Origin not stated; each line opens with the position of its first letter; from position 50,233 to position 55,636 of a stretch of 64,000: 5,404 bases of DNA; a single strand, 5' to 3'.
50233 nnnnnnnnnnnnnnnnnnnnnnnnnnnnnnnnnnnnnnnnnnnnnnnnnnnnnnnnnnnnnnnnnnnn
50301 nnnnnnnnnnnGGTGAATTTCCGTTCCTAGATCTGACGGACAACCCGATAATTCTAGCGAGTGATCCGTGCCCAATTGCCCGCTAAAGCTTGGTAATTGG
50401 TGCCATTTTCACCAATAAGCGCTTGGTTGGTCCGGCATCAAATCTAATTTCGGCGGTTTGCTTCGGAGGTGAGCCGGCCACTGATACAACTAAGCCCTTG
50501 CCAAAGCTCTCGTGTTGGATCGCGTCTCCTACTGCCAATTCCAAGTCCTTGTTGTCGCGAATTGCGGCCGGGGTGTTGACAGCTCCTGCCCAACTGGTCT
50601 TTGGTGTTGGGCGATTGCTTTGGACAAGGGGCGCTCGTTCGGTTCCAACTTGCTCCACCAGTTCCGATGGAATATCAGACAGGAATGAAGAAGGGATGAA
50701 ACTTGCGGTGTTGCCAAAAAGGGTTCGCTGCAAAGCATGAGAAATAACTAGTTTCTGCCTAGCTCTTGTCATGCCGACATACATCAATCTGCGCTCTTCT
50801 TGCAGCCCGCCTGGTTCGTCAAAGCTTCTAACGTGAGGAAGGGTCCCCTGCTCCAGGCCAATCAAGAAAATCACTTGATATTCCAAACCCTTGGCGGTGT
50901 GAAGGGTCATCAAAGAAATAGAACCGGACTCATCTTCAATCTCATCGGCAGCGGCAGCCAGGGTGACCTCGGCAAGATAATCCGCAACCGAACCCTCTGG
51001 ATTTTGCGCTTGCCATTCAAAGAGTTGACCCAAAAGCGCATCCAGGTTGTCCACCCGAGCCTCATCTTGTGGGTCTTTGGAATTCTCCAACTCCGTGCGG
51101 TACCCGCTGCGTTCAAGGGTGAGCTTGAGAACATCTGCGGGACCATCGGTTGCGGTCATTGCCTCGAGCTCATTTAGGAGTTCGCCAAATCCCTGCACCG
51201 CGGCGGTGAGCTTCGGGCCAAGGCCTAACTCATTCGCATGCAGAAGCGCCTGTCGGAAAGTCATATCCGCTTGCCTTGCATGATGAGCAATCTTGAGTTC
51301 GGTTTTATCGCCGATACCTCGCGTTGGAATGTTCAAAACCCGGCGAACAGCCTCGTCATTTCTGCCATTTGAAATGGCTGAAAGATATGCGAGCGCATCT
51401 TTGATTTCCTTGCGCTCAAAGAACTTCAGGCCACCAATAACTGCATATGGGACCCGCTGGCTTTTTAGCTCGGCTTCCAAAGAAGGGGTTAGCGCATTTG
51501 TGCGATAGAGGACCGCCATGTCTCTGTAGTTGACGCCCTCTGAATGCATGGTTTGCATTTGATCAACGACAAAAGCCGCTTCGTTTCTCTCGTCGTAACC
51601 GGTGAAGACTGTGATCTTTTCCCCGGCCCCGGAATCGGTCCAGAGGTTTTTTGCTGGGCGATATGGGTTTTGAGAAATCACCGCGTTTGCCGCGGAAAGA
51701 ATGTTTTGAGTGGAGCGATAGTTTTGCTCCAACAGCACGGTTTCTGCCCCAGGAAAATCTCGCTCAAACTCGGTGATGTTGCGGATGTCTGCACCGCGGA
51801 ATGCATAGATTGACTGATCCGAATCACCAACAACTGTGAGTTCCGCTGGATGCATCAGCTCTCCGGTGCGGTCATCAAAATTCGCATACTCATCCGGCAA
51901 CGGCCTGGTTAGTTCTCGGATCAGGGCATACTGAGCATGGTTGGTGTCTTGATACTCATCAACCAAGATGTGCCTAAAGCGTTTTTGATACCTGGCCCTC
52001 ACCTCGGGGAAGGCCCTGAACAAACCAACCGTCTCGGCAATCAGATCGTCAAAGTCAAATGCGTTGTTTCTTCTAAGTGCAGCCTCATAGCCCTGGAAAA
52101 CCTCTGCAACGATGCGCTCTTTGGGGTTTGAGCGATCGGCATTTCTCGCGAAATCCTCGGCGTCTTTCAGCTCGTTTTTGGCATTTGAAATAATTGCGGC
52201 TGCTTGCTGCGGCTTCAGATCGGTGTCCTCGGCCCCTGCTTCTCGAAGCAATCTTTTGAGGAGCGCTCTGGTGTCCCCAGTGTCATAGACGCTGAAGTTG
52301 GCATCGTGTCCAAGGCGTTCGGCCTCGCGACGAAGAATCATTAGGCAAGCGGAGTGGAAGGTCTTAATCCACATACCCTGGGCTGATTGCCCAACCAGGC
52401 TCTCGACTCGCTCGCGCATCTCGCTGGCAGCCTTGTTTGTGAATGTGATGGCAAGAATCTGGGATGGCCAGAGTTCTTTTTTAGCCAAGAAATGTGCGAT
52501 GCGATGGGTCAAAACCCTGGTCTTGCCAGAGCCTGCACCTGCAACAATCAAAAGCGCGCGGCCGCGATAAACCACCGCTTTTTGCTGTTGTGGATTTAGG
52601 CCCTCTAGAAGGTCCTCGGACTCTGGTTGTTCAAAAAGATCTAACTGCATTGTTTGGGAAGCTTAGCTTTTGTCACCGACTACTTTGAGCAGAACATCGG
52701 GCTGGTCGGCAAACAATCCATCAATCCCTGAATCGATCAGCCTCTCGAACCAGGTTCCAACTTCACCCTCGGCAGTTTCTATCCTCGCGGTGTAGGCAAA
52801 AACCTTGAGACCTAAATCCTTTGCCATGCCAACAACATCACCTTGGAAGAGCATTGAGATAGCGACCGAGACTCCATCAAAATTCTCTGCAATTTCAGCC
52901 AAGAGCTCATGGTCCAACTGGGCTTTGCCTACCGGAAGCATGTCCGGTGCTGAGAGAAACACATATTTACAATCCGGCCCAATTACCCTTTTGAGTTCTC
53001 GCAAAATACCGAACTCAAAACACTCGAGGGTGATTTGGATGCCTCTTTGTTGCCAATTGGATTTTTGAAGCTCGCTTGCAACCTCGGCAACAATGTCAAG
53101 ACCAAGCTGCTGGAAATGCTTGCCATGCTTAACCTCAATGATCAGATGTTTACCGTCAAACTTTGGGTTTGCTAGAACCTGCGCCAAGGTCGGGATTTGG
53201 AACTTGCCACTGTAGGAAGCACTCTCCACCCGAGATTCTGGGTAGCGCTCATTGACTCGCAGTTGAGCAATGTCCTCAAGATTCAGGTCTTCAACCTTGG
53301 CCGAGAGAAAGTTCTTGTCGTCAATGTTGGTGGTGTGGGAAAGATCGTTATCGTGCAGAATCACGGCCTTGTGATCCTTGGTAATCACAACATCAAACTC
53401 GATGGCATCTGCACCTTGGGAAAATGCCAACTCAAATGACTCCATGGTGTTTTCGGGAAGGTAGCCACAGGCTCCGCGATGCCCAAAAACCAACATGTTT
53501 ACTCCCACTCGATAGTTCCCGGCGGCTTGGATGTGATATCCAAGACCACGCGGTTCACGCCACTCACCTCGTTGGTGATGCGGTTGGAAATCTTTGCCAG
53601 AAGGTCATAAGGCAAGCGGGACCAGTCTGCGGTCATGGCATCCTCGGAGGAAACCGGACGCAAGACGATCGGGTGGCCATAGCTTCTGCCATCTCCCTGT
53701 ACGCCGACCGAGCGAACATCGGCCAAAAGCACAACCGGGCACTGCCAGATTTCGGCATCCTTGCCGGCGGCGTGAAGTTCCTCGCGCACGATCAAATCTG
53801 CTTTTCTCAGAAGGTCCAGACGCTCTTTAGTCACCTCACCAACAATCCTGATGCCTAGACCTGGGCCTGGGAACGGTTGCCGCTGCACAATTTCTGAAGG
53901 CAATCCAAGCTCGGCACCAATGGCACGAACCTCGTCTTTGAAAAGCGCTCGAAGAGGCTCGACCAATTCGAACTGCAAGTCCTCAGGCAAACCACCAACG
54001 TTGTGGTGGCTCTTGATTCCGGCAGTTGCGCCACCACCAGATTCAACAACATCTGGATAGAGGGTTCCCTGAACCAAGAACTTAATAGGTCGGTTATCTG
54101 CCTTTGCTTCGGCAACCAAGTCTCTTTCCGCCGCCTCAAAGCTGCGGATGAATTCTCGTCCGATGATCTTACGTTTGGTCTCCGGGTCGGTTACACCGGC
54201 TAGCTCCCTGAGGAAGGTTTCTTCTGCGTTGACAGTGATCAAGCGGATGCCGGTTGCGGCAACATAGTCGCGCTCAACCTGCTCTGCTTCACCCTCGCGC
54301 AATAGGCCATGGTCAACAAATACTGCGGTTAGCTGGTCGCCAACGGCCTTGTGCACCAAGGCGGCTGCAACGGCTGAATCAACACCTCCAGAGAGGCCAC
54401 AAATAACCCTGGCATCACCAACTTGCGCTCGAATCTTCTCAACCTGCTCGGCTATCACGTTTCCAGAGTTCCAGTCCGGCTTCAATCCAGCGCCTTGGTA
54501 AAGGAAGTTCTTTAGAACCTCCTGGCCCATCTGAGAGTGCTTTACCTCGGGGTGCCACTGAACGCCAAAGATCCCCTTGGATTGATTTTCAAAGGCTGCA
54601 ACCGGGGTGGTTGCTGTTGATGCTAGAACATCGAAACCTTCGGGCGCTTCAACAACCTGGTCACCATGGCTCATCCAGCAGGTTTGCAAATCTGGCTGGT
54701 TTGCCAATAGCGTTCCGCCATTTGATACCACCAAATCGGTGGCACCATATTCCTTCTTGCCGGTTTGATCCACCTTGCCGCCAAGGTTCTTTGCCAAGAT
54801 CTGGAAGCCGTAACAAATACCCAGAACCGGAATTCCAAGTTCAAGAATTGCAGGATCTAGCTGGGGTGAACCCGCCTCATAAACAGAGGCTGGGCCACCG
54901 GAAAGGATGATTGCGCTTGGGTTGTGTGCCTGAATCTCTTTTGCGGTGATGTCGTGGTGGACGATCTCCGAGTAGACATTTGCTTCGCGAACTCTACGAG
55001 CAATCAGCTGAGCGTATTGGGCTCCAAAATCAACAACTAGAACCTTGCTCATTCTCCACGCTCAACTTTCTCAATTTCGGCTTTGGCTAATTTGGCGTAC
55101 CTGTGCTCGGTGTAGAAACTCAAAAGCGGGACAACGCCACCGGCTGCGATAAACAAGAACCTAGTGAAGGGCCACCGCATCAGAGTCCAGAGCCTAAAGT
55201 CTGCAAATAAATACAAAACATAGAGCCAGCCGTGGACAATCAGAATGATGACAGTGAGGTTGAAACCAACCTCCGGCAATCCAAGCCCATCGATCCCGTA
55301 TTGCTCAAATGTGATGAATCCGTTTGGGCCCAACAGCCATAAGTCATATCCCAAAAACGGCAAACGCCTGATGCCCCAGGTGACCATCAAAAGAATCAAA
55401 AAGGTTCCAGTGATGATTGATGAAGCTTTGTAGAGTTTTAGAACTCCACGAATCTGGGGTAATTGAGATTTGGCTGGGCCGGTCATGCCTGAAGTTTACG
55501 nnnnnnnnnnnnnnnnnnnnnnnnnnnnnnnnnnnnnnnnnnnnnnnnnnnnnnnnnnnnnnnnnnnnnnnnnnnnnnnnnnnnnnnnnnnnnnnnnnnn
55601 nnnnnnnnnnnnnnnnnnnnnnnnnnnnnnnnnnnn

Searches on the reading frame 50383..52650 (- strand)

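Call 24: search_protein_families(library=pfam, proteins=[window:50383-52650:-], max_evalue=0.001)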
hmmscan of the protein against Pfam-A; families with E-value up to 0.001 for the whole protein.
window:50383-52650:- (755 aa): 8 families
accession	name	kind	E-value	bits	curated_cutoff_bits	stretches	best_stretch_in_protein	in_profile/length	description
PF00580.27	UvrD-helicase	-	7.8e-90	301.7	23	1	18-300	1-271/271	UvrD/REP helicase N-terminal domain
PF13361.12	UvrD_C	-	6.9e-71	239.9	25.6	1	306-639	2-348/350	UvrD-like helicase C-terminal domain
PF13245.12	AAA_19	-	2.5e-23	83.2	25.1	1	22-285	1-134/134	AAA domain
PF21196.3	PcrA_UvrD_tudor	-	3.4e-12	46.4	23.9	1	707-754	1-48/48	PcrA/UvrD tudor domain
PF13538.12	UvrD_C_2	-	8.1e-09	35.7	27.4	1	580-636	4-51/52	UvrD-like helicase C-terminal domain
PF01443.25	Viral_helicase1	-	7.5e-06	26.3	21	0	569-636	175-226/228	Viral superfamily 1 RNA helicase core domain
PF13604.12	AAA_30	-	3.3e-05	24.2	27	0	18-83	2-67/191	AAA domain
PF13087.12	AAA_12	-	0.00041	20.4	27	0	569-636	130-190/195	AAA domain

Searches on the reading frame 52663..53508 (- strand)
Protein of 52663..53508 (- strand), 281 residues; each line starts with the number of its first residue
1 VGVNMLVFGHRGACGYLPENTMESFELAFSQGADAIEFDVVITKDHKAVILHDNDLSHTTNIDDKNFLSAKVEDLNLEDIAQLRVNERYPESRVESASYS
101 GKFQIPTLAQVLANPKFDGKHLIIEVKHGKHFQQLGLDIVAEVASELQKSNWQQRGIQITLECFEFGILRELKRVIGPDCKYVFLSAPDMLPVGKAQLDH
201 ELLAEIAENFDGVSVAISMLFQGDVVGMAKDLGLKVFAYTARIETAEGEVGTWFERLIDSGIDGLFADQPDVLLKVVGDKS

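Call 24: search_protein_families(library=pfam, proteins=[window:52663-53508:-], max_evalue=0.001)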
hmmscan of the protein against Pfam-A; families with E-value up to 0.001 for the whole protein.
window:52663-53508:- (281 aa): 1 family
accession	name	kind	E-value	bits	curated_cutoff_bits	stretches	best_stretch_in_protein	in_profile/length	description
PF03009.23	GDPD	-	5.8e-41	141.6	23.6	1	10-271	1-243/244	Glycerophosphoryl diester phosphodiesterase family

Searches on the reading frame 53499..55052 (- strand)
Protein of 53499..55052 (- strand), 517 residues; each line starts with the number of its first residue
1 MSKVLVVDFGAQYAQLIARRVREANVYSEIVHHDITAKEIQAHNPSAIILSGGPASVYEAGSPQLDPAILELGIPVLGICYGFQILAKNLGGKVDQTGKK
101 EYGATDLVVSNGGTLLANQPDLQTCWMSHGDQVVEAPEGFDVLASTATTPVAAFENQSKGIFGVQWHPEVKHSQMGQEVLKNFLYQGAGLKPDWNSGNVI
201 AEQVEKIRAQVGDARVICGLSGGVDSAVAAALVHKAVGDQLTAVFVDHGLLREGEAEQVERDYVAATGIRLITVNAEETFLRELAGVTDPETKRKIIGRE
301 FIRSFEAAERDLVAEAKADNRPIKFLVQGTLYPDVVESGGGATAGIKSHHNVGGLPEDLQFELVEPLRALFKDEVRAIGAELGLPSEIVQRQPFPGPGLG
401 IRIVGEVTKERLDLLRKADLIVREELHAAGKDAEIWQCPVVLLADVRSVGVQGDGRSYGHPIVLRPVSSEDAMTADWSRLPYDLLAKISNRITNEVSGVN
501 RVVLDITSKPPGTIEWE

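Call 24: search_protein_families(library=pfam, proteins=[window:53499-55052:-], max_evalue=0.001)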
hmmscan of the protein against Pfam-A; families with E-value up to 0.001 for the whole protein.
window:53499-55052:- (517 aa): 6 families
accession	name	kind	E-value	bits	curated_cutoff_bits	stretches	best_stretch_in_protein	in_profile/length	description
PF00117.34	GATase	-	8.4e-46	156.5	22.8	1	5-185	1-188/190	Glutamine amidotransferase class-I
PF00958.27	GMP_synt_C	-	3.6e-39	133.1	27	1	424-516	1-92/92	GMP synthase C terminal domain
PF07722.19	Peptidase_C26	-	1.3e-10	41.9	20.5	1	66-169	98-219/219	Peptidase C26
PF02540.23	NAD_synthase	-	3.2e-10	40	21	1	204-251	9-57/242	NAD synthase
PF03054.22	tRNA_Me_trans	-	1.2e-05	25.5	20.6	1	215-247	2-33/202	tRNA methyl transferase HUP domain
PF06508.19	QueC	-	0.00039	20.4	22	0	216-385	2-176/210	Queuosine biosynthesis protein QueC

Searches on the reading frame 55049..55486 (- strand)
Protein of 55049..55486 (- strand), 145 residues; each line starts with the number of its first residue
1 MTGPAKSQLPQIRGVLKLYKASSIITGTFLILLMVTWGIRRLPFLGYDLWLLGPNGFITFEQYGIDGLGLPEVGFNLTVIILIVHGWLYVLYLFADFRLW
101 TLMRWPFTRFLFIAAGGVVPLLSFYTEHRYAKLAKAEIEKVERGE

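Call 24: search_protein_families(library=pfam, proteins=[window:55049-55486:-], max_evalue=0.001)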
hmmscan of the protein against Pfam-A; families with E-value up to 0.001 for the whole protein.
window:55049-55486:- (145 aa): 1 family
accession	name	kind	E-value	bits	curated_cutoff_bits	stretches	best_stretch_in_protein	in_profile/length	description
PF12823.12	DUF3817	-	2.2e-14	54.4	27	1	16-131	1-84/85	Domain of unknown function (DUF3817)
